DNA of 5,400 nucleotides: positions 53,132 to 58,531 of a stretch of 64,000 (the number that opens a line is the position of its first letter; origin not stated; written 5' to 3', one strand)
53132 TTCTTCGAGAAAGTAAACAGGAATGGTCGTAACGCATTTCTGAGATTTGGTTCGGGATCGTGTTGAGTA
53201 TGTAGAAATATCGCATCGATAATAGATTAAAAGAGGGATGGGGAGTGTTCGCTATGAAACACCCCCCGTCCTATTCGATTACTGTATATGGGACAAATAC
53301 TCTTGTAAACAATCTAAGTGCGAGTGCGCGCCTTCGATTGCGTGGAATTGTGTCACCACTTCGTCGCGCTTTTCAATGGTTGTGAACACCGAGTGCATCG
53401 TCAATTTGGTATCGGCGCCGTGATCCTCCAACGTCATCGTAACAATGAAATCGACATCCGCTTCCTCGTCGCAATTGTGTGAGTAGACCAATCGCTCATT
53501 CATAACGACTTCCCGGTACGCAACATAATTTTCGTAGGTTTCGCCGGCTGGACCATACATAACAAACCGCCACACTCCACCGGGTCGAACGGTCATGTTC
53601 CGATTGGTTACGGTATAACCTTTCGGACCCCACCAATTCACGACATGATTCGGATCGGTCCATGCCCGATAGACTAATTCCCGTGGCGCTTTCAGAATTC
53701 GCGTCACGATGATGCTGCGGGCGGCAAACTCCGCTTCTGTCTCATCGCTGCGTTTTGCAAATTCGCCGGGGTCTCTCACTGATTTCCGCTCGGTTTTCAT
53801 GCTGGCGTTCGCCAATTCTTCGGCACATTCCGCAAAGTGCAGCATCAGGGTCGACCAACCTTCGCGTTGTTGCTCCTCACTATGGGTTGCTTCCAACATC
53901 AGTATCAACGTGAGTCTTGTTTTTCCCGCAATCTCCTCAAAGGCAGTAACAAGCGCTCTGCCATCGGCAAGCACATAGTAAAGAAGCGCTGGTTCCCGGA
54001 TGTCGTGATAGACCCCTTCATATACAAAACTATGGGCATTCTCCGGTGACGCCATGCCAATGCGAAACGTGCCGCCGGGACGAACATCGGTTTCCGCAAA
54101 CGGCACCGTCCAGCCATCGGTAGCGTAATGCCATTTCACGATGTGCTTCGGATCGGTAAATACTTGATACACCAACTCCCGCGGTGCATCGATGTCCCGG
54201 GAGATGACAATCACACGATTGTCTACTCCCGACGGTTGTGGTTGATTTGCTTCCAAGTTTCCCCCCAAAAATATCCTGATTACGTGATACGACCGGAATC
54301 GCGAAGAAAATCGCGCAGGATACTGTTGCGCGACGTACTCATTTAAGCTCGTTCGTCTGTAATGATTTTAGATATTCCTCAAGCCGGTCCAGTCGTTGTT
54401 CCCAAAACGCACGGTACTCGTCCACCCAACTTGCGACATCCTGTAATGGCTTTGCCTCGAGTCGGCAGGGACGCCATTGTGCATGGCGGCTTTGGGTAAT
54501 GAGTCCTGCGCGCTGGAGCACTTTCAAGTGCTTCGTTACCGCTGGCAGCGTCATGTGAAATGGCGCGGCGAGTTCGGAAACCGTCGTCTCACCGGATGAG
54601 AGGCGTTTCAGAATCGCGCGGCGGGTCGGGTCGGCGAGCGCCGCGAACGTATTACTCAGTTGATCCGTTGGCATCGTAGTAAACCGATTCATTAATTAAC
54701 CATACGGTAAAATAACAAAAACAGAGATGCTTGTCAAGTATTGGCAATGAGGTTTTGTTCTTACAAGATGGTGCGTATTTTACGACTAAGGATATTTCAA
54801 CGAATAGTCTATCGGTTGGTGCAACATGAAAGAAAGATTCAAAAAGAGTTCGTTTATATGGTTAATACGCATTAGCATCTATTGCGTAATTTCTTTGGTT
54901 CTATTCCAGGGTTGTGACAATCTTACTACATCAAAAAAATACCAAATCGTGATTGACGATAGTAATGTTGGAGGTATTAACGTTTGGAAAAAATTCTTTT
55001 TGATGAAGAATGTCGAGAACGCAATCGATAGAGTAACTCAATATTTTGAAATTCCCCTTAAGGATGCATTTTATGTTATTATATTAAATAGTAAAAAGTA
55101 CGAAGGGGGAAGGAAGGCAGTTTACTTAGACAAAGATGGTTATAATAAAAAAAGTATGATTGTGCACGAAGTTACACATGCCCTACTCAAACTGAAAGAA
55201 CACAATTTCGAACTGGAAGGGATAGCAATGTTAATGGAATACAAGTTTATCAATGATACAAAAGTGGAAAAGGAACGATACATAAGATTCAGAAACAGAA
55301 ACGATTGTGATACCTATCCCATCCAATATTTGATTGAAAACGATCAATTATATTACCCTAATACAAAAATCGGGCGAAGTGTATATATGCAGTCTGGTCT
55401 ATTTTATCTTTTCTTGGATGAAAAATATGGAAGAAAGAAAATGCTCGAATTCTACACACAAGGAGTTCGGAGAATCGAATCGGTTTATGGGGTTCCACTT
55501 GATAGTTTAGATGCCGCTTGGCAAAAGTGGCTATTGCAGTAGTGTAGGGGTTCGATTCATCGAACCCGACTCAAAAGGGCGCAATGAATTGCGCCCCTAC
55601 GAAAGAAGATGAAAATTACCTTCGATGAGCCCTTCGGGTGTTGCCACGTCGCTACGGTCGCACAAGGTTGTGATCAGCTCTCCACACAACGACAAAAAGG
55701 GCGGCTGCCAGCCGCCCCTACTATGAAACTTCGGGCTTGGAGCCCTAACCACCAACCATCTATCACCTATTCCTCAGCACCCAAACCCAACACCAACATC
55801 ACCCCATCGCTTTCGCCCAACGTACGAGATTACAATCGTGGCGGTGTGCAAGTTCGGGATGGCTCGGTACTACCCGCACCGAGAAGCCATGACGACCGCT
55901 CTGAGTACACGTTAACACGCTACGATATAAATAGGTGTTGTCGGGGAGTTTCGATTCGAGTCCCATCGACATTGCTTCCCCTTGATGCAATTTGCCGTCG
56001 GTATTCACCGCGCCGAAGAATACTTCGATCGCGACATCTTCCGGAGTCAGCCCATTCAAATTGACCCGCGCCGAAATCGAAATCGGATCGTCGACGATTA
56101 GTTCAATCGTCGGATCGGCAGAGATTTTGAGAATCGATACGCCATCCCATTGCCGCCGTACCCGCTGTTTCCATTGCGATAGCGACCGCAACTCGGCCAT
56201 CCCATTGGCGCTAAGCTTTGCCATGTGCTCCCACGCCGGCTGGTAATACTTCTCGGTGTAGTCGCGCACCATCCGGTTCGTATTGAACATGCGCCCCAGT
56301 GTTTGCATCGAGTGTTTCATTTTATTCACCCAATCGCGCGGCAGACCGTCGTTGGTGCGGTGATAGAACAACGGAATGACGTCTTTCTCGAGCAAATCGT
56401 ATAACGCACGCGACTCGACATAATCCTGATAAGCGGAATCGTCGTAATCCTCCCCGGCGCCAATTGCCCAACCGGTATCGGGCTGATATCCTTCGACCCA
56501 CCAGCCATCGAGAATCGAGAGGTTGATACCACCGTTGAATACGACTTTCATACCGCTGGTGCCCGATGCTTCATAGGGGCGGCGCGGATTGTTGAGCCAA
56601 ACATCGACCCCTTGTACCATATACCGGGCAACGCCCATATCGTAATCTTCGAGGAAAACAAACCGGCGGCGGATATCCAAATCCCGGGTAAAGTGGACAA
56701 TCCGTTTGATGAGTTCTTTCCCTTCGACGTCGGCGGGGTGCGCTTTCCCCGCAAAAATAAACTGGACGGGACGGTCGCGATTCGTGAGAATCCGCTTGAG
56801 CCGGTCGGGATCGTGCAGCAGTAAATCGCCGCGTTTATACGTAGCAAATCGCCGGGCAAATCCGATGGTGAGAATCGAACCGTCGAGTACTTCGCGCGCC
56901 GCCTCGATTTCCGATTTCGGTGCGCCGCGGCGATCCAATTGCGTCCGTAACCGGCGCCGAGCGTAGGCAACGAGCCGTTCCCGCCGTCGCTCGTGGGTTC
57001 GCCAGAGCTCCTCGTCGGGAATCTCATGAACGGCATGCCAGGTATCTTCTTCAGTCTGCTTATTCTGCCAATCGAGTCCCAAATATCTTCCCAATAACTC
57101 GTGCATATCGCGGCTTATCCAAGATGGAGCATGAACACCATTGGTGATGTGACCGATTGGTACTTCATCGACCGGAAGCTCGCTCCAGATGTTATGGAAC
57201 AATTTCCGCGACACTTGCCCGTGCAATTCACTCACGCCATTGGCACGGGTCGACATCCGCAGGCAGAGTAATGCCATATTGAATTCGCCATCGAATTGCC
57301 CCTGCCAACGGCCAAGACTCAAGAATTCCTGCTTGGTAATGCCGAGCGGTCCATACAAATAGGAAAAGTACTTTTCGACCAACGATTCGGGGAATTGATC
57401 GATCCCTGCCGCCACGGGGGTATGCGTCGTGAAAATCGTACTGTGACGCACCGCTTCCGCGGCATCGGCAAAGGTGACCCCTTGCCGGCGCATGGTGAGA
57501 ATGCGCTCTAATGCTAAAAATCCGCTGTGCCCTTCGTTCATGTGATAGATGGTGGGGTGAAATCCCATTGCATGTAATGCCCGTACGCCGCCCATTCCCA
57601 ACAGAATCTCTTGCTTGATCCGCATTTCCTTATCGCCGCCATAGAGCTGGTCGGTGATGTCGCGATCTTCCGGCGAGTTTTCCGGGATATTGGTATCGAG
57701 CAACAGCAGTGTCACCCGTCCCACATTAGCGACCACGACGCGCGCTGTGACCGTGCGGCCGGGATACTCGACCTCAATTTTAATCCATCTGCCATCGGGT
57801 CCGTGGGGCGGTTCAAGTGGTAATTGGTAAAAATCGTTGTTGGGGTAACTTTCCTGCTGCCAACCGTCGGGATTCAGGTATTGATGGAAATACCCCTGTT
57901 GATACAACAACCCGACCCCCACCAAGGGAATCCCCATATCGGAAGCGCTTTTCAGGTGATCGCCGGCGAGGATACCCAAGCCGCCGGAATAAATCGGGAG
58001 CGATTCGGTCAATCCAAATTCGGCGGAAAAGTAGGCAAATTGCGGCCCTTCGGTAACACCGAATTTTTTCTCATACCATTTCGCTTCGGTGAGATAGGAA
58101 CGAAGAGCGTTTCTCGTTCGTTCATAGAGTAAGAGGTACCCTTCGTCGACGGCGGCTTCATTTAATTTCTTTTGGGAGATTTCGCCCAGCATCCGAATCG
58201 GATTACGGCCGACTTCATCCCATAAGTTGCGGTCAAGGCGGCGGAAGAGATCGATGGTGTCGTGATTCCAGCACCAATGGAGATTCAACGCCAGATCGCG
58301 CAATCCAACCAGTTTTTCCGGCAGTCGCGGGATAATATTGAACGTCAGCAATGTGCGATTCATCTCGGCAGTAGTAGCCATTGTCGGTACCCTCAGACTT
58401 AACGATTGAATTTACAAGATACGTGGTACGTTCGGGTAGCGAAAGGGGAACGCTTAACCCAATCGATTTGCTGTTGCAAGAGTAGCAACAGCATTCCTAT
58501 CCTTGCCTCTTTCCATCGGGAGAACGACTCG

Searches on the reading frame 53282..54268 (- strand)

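Call 71: search_protein_families(library=pfam, proteins=[window:53282-54268:-], max_evalue=0.001)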
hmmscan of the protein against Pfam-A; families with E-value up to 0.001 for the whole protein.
window:53282-54268:- (329 aa): 2 families
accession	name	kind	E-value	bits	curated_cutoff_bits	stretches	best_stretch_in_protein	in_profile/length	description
PF08327.17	AHSA1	-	9.6e-48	162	22.1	2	193-325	1-124/125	Activator of Hsp90 ATPase homolog 1-like protein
PF10604.15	Polyketide_cyc2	-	1.1e-05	26.2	27.4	0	22-55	6-39/142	Polyketide cyclase / dehydrase and lipid transport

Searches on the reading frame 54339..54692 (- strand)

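Call 71: search_protein_families(library=pfam, proteins=[window:54339-54692:-], max_evalue=0.001)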
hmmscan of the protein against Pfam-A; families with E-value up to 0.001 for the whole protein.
window:54339-54692:- (117 aa): 6 families
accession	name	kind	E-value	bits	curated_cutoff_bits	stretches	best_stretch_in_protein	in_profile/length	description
PF12840.13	HTH_20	-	5.2e-15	55.6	27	1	19-67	1-50/51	Helix-turn-helix domain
PF01022.26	HTH_5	-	7.1e-13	48.7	22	1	21-66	1-46/47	Bacterial regulatory protein, arsR family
PF13412.12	HTH_24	-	2.4e-06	27.5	21.9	1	21-66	2-48/48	Winged helix-turn-helix DNA-binding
PF01047.28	MarR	-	1.2e-05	25.5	24.6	1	33-70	15-52/59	MarR family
PF12802.13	MarR_2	-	5.8e-05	23.6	27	1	33-70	16-55/61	MarR family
PF21476.4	PF0610-like_N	-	0.00055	20.6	33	1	23-61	2-40/50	PF0610-like, N-terminal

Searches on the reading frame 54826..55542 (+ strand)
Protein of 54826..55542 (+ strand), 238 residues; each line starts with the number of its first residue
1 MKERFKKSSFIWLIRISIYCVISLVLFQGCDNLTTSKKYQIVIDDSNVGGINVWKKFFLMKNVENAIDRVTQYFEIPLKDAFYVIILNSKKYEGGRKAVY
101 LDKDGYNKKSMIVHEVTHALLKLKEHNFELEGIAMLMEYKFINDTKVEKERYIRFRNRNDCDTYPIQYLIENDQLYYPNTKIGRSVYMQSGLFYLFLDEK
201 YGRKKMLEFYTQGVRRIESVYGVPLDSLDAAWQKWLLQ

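Call 19: search_protein_families(library=pfam, proteins=[window:54826-55542:+])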
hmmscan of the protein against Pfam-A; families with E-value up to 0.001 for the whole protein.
window:54826-55542:+ (238 aa): 0 families

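Call 53: find_encoding_contigs(protein=window:54826-55539:+, flank=10000, max_places=4)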
Protein window:54826-55539:+ (238 aa): 1 contig read that carries it; 1 place shown.
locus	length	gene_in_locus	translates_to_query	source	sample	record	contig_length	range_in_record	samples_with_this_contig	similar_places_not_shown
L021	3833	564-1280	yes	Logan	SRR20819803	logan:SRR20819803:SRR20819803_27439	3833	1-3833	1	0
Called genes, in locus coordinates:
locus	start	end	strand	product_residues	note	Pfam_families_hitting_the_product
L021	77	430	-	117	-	PF12840:HTH_20, PF01022:HTH_5, PF01047:MarR (weak), PF13412:HTH_24 (weak)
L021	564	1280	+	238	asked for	-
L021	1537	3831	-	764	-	?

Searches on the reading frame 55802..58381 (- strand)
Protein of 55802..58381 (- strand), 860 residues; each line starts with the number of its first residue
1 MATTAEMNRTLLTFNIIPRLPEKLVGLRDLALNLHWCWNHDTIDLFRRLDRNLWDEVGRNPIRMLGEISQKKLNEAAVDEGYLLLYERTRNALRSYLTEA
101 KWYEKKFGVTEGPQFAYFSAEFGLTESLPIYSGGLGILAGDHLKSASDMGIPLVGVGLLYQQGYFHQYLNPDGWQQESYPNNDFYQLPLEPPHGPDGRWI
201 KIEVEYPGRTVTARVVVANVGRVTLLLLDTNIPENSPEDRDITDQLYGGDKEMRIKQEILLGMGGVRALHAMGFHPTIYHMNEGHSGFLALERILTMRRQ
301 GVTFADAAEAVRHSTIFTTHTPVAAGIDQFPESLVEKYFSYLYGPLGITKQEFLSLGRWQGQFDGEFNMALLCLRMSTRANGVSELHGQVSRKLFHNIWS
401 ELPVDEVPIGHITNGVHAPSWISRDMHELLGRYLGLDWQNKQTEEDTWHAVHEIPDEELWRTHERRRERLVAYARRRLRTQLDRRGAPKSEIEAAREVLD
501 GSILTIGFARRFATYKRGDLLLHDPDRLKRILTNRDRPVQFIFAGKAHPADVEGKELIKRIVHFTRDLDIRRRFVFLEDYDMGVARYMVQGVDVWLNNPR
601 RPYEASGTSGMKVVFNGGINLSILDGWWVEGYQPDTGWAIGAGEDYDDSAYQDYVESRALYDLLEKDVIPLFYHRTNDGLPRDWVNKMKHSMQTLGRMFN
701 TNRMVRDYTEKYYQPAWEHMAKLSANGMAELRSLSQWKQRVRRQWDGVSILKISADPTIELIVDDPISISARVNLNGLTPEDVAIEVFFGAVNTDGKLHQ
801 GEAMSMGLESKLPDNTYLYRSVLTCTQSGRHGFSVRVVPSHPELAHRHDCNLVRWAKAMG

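Call 19: search_protein_families(library=pfam, proteins=[window:55802-58381:-])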
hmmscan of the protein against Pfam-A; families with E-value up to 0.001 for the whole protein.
window:55802-58381:- (860 aa): 2 families
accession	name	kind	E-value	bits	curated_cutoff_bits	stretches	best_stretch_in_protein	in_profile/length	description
PF11897.13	DUF3417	-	5e-35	120.7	25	1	20-128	1-109/109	Protein of unknown function (DUF3417)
PF00343.26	Phosphorylase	-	4.3e-31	108.4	27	2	279-630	220-583/713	Carbohydrate phosphorylase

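Call 73: find_homologous_proteins(query=window:55802-58381:-, max_evalue=1e-50)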
Query window:55802-58381:- (860 aa): 8000 proteins with E <= 1e-50 among 8000 candidates; the best 120 are listed.
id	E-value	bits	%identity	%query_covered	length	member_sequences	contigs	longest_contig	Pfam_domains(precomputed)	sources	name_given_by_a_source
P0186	0.0e+0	2024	100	100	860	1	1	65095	PF11897.14,PF28476.1,PF00343.27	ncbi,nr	ncbi:MAG: alpha-glucan family phosphorylase [bacterium]|nr:alpha-glucan family phosphorylase [bacter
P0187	0.0e+0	1462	70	99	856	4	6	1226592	PF11897.14,PF28476.1,PF00343.27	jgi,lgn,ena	-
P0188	0.0e+0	1427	69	99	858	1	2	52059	PF11897.14,PF28476.1,PF00343.27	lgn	-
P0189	0.0e+0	1421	69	98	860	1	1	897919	PF11897.14,PF28476.1,PF00343.27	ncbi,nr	ncbi:MAG: alpha-glucan family phosphorylase [bacterium]|nr:alpha-glucan family phosphorylase [bacter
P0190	0.0e+0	1120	57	99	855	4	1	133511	PF11897.14,PF28476.1,PF00343.27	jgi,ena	-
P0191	0.0e+0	1113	59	99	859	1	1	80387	PF11897.14,PF28476.1,PF00343.27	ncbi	-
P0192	0.0e+0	1112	58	98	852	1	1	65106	PF11897.14,PF28476.1,PF00343.27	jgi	-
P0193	0.0e+0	1111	57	98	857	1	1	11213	PF11897.14,PF28476.1,PF00343.27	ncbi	-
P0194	0.0e+0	1108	57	98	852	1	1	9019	PF11897.14,PF28476.1,PF00343.27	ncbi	-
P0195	0.0e+0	1108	57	99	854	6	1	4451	PF11897.14,PF28476.1,PF00343.27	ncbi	-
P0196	0.0e+0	1107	58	98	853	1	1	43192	PF11897.14,PF28476.1,PF00343.27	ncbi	-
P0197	0.0e+0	1106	57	99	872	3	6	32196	PF11897.14,PF28476.1,PF00343.27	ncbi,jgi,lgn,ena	-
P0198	0.0e+0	1106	56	99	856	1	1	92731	PF11897.14,PF28476.1,PF00343.27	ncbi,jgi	-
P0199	0.0e+0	1104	56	99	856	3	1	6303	PF11897.14,PF28476.1,PF00343.27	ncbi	ncbi:MAG: glycosyltransferase family 1 protein [Anaerolineae bacterium]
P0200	0.0e+0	1104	56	98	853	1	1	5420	PF11897.14,PF28476.1,PF00343.27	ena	-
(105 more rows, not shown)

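Call 74: find_encoding_contigs(protein=P0187, flank=10000, max_places=3)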
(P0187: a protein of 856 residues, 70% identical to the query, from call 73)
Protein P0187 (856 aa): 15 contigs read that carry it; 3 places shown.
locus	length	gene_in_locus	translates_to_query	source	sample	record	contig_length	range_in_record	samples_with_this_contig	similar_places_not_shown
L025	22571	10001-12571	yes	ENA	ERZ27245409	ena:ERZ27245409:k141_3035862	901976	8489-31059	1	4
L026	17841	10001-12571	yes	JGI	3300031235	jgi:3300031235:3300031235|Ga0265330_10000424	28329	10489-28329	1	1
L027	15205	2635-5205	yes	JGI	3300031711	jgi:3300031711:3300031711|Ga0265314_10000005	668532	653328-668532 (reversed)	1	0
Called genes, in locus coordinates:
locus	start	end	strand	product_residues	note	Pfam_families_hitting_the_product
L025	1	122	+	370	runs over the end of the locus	PF21016:RlmN_N, PF04055:Radical_SAM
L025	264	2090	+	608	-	PF13522:GATase_6, PF13537:GATase_7, PF01380:SIS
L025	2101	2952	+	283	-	PF02811:PHP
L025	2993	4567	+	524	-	-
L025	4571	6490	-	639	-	-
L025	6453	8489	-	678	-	-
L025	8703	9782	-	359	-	PF14696:Glyoxalase_5, PF13669:Glyoxalase_4 (faint), PF00903:Glyoxalase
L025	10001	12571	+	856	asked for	PF11897:DUF3417, PF00343:Phosphorylase, PF28476:GlgP_C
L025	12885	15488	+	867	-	PF25778:DUF7948, PF06739:SBBP (faint), PF18962:Por_Secre_tail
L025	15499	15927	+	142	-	-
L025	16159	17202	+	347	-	PF13187:Fer4_9 (faint), PF17179:Fer4_22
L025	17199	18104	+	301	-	PF00970:FAD_binding_6 (weak), PF00175:NAD_binding_1, PF10418:DHODB_Fe-S_bind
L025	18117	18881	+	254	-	PF01058:Oxidored_q6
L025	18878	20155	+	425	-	PF00374:NiFeSe_Hases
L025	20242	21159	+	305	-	PF00535:Glycos_transf_2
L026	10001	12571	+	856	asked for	PF11897:DUF3417, PF00343:Phosphorylase, PF28476:GlgP_C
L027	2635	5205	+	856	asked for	PF11897:DUF3417, PF00343:Phosphorylase, PF28476:GlgP_C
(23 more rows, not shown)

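Call 75: find_encoding_contigs(protein=P0189, flank=10000, max_places=2)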
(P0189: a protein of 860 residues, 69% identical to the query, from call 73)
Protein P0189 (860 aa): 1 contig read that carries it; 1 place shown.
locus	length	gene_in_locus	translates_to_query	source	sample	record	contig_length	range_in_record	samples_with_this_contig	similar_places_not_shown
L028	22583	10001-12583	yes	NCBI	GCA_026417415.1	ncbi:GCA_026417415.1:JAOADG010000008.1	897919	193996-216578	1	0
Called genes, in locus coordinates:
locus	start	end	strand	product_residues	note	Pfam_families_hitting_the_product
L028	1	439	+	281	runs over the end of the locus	PF02540:NAD_synthase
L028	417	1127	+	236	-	PF00590:TP_methylase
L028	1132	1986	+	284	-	PF01790:LGT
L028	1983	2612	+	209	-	PF01712:dNK (weak), PF13401:AAA_22 (faint), PF02223:Thymidylate_kin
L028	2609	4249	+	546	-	PF22694:CtpB_N-like, PF00595:PDZ (weak), PF13180:PDZ_2, PF17820:PDZ_6, PF03572:Peptidase_S41, PF28547:CHD_PDZ-protease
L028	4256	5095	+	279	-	PF01925:TauE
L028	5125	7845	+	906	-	PF00082:Peptidase_S8, PF18962:Por_Secre_tail (weak)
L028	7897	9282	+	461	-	PF03972:MmgE_PrpD_N, PF19305:MmgE_PrpD_C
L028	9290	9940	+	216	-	PF01135:PCMT, PF00398:RrnaAD (faint), PF13847:Methyltransf_31, PF13649:Methyltransf_25 (weak)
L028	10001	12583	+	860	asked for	PF11897:DUF3417, PF00343:Phosphorylase, PF28476:GlgP_C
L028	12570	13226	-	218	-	PF02075:RuvC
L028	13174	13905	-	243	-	PF20772:TACO1_YebC_N, PF01709:Transcrip_reg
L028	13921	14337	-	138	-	PF02310:B12-binding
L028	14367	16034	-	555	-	PF01642:MM_CoA_mutase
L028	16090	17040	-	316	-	PF03308:MeaB, PF02492:cobW (faint)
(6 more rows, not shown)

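Call 77: find_encoding_contigs(protein=P0188, flank=10000, max_places=3)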
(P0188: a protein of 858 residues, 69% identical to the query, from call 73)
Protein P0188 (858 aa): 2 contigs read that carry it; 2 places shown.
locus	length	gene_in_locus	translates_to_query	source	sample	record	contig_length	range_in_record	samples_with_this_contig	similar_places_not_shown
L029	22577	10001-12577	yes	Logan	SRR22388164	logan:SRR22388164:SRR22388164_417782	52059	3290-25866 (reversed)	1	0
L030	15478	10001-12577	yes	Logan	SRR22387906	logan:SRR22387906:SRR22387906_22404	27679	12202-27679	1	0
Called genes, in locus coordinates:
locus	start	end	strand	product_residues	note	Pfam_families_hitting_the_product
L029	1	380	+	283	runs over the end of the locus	PF02540:NAD_synthase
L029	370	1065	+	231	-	PF00590:TP_methylase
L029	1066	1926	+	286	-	PF01790:LGT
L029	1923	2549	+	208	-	PF02223:Thymidylate_kin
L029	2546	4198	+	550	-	PF22694:CtpB_N-like, PF00595:PDZ, PF13180:PDZ_2, PF17820:PDZ_6, PF03572:Peptidase_S41, PF28547:CHD_PDZ-protease (weak)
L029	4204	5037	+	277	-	PF01925:TauE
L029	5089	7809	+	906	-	PF00082:Peptidase_S8, PF18962:Por_Secre_tail (weak)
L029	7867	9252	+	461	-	PF03972:MmgE_PrpD_N, PF19305:MmgE_PrpD_C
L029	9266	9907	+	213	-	PF01135:PCMT, PF00398:RrnaAD (weak), PF13847:Methyltransf_31 (weak), PF13649:Methyltransf_25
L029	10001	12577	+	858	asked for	PF11897:DUF3417, PF00343:Phosphorylase, PF28476:GlgP_C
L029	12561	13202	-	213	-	PF02075:RuvC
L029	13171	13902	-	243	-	PF20772:TACO1_YebC_N, PF01709:Transcrip_reg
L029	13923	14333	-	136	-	PF02310:B12-binding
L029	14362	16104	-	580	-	PF01642:MM_CoA_mutase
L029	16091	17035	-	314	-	PF03308:MeaB, PF02492:cobW (faint)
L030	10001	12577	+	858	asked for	PF11897:DUF3417, PF00343:Phosphorylase, PF28476:GlgP_C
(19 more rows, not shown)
